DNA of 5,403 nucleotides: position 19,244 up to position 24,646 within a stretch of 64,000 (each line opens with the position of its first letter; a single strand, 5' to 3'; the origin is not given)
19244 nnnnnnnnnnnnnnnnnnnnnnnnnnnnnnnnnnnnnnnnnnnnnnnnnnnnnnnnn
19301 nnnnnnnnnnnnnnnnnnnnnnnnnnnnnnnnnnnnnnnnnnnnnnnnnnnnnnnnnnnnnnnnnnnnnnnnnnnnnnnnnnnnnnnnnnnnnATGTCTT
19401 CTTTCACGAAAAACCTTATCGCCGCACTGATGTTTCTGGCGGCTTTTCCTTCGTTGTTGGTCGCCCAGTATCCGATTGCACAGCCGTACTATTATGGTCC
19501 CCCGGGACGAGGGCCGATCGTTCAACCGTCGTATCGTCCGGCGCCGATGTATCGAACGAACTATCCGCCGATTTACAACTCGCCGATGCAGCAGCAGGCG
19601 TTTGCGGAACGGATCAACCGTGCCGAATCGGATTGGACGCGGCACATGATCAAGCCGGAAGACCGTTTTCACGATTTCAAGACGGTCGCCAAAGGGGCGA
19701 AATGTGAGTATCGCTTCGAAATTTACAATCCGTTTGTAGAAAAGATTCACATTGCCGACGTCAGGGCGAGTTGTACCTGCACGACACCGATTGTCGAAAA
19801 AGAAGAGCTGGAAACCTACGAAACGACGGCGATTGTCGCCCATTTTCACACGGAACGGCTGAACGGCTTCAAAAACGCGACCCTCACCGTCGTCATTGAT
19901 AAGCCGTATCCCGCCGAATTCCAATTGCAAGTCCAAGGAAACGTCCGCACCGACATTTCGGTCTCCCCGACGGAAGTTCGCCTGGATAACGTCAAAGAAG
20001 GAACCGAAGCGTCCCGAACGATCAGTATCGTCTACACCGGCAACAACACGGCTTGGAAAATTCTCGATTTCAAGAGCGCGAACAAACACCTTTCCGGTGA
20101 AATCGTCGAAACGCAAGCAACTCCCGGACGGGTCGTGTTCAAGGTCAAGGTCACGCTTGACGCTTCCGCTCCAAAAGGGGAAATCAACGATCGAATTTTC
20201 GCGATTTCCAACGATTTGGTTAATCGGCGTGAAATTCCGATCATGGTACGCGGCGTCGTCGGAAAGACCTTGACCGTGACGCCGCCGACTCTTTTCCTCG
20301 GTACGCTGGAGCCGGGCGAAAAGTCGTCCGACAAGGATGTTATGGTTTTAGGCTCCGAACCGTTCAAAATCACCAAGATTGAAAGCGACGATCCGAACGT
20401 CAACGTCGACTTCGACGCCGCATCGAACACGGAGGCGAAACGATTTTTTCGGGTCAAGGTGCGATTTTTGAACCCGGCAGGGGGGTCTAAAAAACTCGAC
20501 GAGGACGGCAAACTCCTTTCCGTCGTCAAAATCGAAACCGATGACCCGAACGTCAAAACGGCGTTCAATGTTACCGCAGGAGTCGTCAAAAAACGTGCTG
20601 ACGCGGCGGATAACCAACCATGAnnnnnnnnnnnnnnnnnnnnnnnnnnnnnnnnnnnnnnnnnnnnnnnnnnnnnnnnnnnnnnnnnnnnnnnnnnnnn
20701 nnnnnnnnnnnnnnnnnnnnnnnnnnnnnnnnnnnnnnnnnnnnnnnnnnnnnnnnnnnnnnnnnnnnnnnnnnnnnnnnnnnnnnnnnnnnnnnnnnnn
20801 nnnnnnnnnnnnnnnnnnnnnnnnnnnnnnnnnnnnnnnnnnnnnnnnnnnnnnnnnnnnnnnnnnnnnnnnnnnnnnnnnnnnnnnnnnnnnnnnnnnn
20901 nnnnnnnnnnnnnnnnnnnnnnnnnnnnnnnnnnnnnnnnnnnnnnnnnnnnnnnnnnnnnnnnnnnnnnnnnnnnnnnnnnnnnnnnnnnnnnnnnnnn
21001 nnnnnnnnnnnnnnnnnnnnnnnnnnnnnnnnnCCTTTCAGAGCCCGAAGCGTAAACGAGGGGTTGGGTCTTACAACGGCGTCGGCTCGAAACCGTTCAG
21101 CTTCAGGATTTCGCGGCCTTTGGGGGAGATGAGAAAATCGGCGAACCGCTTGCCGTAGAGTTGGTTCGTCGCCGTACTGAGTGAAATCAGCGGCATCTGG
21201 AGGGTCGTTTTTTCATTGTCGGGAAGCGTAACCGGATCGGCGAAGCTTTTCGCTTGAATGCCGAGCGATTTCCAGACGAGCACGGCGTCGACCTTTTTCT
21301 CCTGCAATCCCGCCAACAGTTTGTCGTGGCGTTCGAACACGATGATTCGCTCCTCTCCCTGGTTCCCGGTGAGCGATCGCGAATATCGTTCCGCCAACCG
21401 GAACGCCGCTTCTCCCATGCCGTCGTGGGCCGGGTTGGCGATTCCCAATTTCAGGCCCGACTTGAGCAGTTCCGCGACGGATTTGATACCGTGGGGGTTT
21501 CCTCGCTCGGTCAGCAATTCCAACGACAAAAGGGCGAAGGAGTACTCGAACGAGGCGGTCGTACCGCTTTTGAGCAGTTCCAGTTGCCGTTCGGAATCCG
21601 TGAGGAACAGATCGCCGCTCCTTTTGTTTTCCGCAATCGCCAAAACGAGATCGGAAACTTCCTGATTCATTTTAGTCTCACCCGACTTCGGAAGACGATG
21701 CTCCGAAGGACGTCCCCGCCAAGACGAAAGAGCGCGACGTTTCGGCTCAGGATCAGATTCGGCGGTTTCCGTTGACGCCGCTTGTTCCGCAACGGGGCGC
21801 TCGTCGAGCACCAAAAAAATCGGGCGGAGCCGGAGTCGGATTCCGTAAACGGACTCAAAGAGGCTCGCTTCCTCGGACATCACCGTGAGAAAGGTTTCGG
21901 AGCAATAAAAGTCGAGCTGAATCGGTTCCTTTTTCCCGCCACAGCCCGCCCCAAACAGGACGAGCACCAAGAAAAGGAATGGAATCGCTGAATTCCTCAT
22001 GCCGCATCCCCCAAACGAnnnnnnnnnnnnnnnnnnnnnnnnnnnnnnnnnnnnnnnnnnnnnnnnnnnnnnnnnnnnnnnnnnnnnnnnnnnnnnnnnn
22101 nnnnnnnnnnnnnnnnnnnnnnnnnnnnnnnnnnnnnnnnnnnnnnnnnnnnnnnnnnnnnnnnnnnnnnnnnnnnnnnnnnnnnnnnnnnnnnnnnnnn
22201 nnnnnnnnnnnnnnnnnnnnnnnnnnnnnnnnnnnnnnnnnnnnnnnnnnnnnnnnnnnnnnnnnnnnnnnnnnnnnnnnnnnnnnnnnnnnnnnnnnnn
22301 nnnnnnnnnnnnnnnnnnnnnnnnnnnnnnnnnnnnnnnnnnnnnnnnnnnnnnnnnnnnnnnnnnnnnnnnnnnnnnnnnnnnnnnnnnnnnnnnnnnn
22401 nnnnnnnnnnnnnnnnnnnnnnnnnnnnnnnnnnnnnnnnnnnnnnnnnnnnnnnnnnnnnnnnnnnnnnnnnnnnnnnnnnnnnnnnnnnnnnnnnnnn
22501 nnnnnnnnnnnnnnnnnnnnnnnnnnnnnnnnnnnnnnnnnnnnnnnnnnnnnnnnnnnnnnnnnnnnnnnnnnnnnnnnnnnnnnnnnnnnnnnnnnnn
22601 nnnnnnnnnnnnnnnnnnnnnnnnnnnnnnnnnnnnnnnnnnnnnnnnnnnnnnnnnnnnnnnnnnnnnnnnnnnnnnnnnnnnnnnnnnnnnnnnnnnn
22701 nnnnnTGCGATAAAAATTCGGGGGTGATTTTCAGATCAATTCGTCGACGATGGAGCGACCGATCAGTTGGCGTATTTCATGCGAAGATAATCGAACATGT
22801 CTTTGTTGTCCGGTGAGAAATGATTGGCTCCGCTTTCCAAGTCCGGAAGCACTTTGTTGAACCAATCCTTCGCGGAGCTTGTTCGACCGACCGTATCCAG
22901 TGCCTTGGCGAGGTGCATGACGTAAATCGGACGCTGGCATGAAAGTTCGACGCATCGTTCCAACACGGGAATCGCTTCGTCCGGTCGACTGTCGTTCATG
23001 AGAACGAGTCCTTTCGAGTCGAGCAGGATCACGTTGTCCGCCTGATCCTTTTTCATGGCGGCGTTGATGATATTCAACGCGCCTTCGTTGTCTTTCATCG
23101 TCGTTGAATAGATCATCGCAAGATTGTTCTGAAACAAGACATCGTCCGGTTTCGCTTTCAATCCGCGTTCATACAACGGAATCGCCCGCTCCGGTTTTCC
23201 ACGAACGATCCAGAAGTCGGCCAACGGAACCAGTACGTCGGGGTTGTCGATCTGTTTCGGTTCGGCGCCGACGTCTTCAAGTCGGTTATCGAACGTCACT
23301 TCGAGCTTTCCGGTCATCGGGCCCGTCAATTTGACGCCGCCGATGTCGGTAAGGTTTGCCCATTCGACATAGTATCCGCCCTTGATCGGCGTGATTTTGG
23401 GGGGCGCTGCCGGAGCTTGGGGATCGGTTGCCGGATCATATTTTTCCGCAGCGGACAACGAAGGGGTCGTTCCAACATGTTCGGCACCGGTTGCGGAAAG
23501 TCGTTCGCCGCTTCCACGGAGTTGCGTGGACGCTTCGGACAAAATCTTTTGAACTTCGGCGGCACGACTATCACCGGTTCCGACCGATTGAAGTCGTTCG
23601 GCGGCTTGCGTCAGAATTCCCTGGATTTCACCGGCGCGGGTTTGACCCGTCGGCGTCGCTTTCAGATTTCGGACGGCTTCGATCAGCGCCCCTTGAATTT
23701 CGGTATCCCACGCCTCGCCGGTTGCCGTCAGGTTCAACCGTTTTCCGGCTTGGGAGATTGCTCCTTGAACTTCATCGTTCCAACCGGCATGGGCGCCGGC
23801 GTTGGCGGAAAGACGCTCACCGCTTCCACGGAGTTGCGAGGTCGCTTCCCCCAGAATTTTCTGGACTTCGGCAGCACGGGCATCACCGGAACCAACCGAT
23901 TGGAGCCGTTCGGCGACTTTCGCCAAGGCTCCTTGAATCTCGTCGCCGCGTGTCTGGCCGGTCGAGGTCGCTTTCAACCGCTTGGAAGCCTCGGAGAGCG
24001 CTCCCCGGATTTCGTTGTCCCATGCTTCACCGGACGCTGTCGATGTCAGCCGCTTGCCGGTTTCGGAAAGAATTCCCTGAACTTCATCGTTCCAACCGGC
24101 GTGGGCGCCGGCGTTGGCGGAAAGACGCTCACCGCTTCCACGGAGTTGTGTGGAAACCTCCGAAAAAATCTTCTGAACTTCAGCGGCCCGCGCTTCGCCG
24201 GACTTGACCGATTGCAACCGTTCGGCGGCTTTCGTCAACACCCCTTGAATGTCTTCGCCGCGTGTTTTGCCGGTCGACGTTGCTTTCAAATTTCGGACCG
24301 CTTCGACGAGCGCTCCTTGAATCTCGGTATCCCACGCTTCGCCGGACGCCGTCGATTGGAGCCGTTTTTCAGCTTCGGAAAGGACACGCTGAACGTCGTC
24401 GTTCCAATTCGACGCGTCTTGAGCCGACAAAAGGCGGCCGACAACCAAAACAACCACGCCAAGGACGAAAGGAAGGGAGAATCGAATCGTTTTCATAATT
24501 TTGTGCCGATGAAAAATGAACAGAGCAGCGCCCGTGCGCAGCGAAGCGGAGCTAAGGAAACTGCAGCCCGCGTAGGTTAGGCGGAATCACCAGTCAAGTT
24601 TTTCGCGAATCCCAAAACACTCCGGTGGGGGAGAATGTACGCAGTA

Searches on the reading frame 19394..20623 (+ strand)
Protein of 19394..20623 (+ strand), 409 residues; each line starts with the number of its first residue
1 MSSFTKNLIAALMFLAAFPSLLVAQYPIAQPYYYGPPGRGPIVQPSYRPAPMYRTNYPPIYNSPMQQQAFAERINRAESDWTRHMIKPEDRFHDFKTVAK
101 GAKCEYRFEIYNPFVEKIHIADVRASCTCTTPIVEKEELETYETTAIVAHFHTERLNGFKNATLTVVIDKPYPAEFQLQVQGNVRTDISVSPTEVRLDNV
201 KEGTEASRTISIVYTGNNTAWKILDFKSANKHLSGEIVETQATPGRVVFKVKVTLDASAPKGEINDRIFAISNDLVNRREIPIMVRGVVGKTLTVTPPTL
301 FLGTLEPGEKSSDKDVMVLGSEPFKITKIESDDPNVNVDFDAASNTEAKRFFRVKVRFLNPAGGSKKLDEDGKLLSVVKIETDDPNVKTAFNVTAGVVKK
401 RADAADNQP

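Call 26: search_protein_families(library=pfam, proteins=[window:19394-20623:+], max_evalue=0.0001)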
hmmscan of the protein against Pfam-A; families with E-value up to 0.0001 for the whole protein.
window:19394-20623:+ (409 aa): 2 families
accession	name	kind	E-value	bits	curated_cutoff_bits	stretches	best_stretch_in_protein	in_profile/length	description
PF07610.17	DUF1573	-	9.6e-18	64.5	26.1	1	89-184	4-98/98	Protein of unknown function (DUF1573)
PF22544.2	HYDIN_VesB_CFA65-like_Ig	-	6.8e-09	36.3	25.5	0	92-183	9-100/100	HYDIN/CFA65/VesB-like, Ig-like domain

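Call 42: search_protein_families(library=ncbifam, proteins=[window:19394-20623:+], max_evalue=0.01)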
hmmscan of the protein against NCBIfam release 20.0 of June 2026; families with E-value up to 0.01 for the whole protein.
window:19394-20623:+ (409 aa): 1 family
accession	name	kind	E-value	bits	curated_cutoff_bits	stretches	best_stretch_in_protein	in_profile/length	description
NF041425.1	OS_HP2_seleno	subfamily_domain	1.9e-08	34.5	100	1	91-184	4-97/98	OS_HP2 family (seleno)protein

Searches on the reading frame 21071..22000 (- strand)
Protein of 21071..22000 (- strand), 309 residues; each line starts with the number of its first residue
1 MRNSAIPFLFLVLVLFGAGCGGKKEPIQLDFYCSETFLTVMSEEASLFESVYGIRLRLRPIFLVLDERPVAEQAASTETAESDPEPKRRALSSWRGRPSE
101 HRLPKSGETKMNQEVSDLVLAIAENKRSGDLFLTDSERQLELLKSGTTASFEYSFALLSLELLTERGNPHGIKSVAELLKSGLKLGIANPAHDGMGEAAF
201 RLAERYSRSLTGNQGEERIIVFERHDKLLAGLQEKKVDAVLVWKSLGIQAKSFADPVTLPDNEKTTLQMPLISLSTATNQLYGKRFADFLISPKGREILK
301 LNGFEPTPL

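Call 26: search_protein_families(library=pfam, proteins=[window:21071-22000:-], max_evalue=0.0001)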
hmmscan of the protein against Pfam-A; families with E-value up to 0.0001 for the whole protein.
window:21071-22000:- (309 aa): 1 family
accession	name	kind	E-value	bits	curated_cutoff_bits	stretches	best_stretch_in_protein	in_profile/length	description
PF13531.11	SBP_bac_11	-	2.3e-25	90.2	25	1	117-305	37-227/227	Bacterial extracellular solute-binding protein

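Call 42: search_protein_families(library=ncbifam, proteins=[window:21071-22000:-], max_evalue=0.01)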
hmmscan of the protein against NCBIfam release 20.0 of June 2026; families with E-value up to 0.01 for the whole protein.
window:21071-22000:- (309 aa): 3 families
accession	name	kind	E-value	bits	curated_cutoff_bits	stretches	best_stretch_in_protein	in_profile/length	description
TIGR01256.1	modA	equivalog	3.8e-06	27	62.5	1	130-300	44-214/217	molybdate ABC transporter substrate-binding protein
NF002918.0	PRK03537.1-4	equivalog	0.0015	17.9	288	1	208-306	147-245/246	molybdate ABC transporter substrate-binding protein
NF002917.0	PRK03537.1-3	equivalog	0.0024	17.1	264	0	257-306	216-263/267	molybdate ABC transporter substrate-binding protein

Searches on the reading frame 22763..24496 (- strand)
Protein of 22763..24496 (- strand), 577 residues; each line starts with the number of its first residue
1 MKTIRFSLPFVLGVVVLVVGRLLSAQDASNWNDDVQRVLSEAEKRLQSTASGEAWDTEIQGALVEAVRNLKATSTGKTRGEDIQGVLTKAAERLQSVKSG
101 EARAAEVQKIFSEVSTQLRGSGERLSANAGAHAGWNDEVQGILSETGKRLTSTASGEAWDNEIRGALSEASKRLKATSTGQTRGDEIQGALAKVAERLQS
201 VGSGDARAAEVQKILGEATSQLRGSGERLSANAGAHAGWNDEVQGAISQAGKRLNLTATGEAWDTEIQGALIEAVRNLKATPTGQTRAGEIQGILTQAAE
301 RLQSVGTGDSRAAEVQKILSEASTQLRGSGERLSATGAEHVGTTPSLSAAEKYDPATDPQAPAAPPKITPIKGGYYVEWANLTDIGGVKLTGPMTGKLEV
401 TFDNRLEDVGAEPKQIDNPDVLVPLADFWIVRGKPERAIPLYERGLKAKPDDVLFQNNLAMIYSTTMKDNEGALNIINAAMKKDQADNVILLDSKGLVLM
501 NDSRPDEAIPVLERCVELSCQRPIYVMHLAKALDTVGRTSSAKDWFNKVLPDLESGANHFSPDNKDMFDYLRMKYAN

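Call 26: search_protein_families(library=pfam, proteins=[window:22763-24496:-], max_evalue=0.0001)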
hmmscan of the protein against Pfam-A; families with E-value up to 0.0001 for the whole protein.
window:22763-24496:- (577 aa): 4 families
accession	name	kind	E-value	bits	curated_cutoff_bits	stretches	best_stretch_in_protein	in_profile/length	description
PF14559.12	TPR_19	-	1.2e-09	38.7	25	0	433-487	5-58/68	Tetratricopeptide repeat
PF13428.12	TPR_14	-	1e-06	29.2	23.5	0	432-460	14-42/44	Tetratricopeptide repeat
PF13181.12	TPR_8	-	4.5e-06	26.8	25.7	0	495-518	7-30/34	Tetratricopeptide repeat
PF13432.12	TPR_16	-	6.2e-05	23.8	32.7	0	432-463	10-41/65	Tetratricopeptide repeat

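Call 42: search_protein_families(library=ncbifam, proteins=[window:22763-24496:-], max_evalue=0.01)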
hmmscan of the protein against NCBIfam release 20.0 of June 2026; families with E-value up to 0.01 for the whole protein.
window:22763-24496:- (577 aa): 10 families
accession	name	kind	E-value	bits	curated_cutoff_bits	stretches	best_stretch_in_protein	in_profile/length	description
TIGR02917.1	PEP_TPR_lipo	equivalog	1.4e-13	49.6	312.2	1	416-550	767-898/899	XrtA/PEP-CTERM system TPR-repeat protein PrsT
NF040959.1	MamA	equivalog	4.4e-09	36.1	200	1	418-550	70-200/204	magnetosome protein MamA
NF052415.1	T3SS_chap_SctY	equivalog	2.8e-06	27.8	70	0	420-501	7-91/106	type III secretion apparatus assembly chaperone SctY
TIGR02552.1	LcrH_SycD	equivalog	0.00018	21.2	104.8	0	496-549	59-112/136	SycD/LcrH family type III secretion system chaperone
TIGR04197.1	T7SS_SACOL2603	subfamily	0.00079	19.9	26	0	283-307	48-72/85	TIGR04197 family type VII secretion effector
NF002725.1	PRK02603.1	equivalog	0.00079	19.5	143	0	400-475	53-128/173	photosystem I assembly protein Ycf3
TIGR02521.1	type_IV_pilW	equivalog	0.0012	18.5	154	1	419-550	65-196/234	type IV pilus biogenesis/stability protein PilW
TIGR00996.1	Mtu_fam_mce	paralog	0.0026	17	140.5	0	63-154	169-261/291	MCE family protein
NF011721.1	PRK15174.1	equivalog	0.0026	16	1200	0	429-549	222-344/656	Vi polysaccharide transport protein VexE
NF052400.1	M48_BAM_BepA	equivalog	0.0047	15.8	570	0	465-548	318-400/483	beta-barrel assembly-enhancing protease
